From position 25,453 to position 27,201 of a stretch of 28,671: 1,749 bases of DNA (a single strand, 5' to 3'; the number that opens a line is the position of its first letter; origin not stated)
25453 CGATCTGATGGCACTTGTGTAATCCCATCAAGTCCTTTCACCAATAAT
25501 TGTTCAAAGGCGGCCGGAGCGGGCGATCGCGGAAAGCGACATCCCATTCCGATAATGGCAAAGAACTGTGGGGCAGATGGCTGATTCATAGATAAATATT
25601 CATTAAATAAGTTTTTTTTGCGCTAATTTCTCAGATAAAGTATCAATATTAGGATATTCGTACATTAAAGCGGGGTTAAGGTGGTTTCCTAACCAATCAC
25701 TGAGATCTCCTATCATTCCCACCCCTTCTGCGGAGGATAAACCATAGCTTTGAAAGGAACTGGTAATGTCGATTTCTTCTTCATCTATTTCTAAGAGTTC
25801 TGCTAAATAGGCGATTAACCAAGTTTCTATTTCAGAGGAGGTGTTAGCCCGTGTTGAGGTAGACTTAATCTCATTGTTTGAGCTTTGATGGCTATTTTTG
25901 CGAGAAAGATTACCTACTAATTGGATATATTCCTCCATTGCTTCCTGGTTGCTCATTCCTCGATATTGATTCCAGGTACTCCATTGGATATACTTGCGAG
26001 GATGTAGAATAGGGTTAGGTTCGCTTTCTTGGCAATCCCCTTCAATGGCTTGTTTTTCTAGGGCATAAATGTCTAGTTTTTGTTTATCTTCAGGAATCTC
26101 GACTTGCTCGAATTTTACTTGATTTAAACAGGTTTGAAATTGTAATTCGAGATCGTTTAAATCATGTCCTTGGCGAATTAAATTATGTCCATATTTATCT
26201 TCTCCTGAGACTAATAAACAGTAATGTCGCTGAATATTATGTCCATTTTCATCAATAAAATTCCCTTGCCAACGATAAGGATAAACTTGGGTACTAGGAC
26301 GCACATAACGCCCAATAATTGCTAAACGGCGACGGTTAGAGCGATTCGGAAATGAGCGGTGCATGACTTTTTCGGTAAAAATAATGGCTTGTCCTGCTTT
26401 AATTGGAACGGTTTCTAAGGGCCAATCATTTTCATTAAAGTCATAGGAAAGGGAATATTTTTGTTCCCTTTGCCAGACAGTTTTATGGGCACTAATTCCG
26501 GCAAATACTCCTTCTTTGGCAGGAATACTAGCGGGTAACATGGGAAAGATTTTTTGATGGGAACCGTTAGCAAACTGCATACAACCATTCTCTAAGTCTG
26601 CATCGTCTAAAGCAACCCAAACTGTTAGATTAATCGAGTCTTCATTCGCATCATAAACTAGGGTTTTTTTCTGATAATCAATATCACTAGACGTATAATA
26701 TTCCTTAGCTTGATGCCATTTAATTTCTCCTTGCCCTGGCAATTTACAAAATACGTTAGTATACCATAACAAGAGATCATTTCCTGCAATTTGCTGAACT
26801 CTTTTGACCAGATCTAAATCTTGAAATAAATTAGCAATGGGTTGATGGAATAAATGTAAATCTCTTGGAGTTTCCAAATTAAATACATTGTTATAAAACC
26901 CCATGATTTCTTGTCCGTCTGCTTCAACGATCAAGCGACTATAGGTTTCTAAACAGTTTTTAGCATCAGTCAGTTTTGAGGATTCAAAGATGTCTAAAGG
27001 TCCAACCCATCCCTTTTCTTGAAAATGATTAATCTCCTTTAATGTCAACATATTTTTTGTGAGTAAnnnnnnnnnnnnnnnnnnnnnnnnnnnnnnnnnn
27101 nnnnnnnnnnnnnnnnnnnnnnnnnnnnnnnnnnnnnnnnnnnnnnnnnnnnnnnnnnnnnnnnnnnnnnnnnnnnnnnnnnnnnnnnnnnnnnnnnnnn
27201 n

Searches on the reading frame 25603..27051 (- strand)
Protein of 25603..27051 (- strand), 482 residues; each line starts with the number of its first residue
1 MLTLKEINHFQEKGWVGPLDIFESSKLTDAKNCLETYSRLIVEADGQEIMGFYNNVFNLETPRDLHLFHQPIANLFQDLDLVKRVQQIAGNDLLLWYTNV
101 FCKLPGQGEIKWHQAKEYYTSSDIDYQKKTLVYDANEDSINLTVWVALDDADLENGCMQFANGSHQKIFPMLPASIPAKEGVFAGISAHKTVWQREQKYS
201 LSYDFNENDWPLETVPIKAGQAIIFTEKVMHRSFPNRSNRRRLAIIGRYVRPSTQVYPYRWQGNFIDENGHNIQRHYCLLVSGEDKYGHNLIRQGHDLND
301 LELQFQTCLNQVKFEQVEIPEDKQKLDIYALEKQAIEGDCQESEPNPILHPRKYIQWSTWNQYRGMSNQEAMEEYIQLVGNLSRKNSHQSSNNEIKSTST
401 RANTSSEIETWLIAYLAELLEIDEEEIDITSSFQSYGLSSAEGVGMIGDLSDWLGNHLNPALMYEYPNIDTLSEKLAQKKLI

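Call 6: search_protein_families(library=pfam, proteins=[window:25603-27051:-], max_evalue=0.001)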
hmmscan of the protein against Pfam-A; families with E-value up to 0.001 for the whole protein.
window:25603-27051:- (482 aa): 3 families
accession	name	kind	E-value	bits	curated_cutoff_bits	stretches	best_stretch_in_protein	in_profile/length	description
PF05721.19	PhyH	-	1.3e-21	78.3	22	1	12-242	3-211/213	Phytanoyl-CoA dioxygenase (PhyH)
PF00887.24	ACBP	-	7.6e-18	64.9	28.3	1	304-379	3-76/76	Acyl CoA binding protein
PF00550.31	PP-binding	-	4.2e-10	40.2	20.8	1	411-474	2-65/67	Phosphopantetheine attachment site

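Call 43: search_protein_families(library=ncbifam, proteins=[window:25603-27051:-], max_evalue=0.00001)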
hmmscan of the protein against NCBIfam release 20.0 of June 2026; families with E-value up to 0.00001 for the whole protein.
window:25603-27051:- (482 aa): 3 families
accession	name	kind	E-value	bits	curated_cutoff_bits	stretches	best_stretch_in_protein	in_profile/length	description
TIGR01762.1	chlorin-enz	subfamily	1.1e-33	116.8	226.3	1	2-291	3-287/288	chlorinating enzyme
NF040607.1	mycolic_Pks13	equivalog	8.6e-09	33.4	2100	1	404-478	2-76/1680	polyketide synthase Pks13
NF052437.1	MPhHdxlPhnYGIM8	equivalog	2e-06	27.5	500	0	67-244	71-208/260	methylphosphonate hydroxylase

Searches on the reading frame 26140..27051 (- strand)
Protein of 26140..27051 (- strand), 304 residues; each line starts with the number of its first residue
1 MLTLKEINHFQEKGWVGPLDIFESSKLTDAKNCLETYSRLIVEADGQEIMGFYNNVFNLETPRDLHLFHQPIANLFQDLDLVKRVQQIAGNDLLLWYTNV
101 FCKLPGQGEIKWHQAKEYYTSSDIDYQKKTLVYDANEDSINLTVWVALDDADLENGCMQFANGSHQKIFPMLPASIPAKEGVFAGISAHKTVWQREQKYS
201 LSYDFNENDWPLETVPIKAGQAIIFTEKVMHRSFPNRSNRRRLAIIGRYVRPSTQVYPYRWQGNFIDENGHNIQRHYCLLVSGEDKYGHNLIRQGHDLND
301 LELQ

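Call 60: search_solved_structures(query=window:26140-27051:-, max_evalue=0.001, show_alignments=2)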
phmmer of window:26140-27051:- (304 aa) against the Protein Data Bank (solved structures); distinct sequences matched with E-value up to 0.001: 7.
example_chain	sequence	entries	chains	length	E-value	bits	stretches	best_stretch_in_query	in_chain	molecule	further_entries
3gja_A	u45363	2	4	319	3.8e-23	85.4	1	5-294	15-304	CytC3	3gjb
2fct_A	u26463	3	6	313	5.6e-22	81.5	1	2-286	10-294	syringomycin biosynthesis enzyme 2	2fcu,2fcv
6zyk_A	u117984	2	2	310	9.4e-07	31.5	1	66-252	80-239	Monooxygenase | Uncharacterized protein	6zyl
2opw_A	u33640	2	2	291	4.1e-05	26.1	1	142-247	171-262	PHYHD1 protein | Phytanoyl-CoA dioxygenase domain-containing protein 1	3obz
5epa_A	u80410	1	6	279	4.1e-05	26.1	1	135-167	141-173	SnoK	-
5ep9_A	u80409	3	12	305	0.00036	23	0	140-166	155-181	SnoN,Epimerase SnoN | SnoN,SnoN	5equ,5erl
4nao_A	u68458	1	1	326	0.00042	22.8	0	208-245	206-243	Putative oxygenase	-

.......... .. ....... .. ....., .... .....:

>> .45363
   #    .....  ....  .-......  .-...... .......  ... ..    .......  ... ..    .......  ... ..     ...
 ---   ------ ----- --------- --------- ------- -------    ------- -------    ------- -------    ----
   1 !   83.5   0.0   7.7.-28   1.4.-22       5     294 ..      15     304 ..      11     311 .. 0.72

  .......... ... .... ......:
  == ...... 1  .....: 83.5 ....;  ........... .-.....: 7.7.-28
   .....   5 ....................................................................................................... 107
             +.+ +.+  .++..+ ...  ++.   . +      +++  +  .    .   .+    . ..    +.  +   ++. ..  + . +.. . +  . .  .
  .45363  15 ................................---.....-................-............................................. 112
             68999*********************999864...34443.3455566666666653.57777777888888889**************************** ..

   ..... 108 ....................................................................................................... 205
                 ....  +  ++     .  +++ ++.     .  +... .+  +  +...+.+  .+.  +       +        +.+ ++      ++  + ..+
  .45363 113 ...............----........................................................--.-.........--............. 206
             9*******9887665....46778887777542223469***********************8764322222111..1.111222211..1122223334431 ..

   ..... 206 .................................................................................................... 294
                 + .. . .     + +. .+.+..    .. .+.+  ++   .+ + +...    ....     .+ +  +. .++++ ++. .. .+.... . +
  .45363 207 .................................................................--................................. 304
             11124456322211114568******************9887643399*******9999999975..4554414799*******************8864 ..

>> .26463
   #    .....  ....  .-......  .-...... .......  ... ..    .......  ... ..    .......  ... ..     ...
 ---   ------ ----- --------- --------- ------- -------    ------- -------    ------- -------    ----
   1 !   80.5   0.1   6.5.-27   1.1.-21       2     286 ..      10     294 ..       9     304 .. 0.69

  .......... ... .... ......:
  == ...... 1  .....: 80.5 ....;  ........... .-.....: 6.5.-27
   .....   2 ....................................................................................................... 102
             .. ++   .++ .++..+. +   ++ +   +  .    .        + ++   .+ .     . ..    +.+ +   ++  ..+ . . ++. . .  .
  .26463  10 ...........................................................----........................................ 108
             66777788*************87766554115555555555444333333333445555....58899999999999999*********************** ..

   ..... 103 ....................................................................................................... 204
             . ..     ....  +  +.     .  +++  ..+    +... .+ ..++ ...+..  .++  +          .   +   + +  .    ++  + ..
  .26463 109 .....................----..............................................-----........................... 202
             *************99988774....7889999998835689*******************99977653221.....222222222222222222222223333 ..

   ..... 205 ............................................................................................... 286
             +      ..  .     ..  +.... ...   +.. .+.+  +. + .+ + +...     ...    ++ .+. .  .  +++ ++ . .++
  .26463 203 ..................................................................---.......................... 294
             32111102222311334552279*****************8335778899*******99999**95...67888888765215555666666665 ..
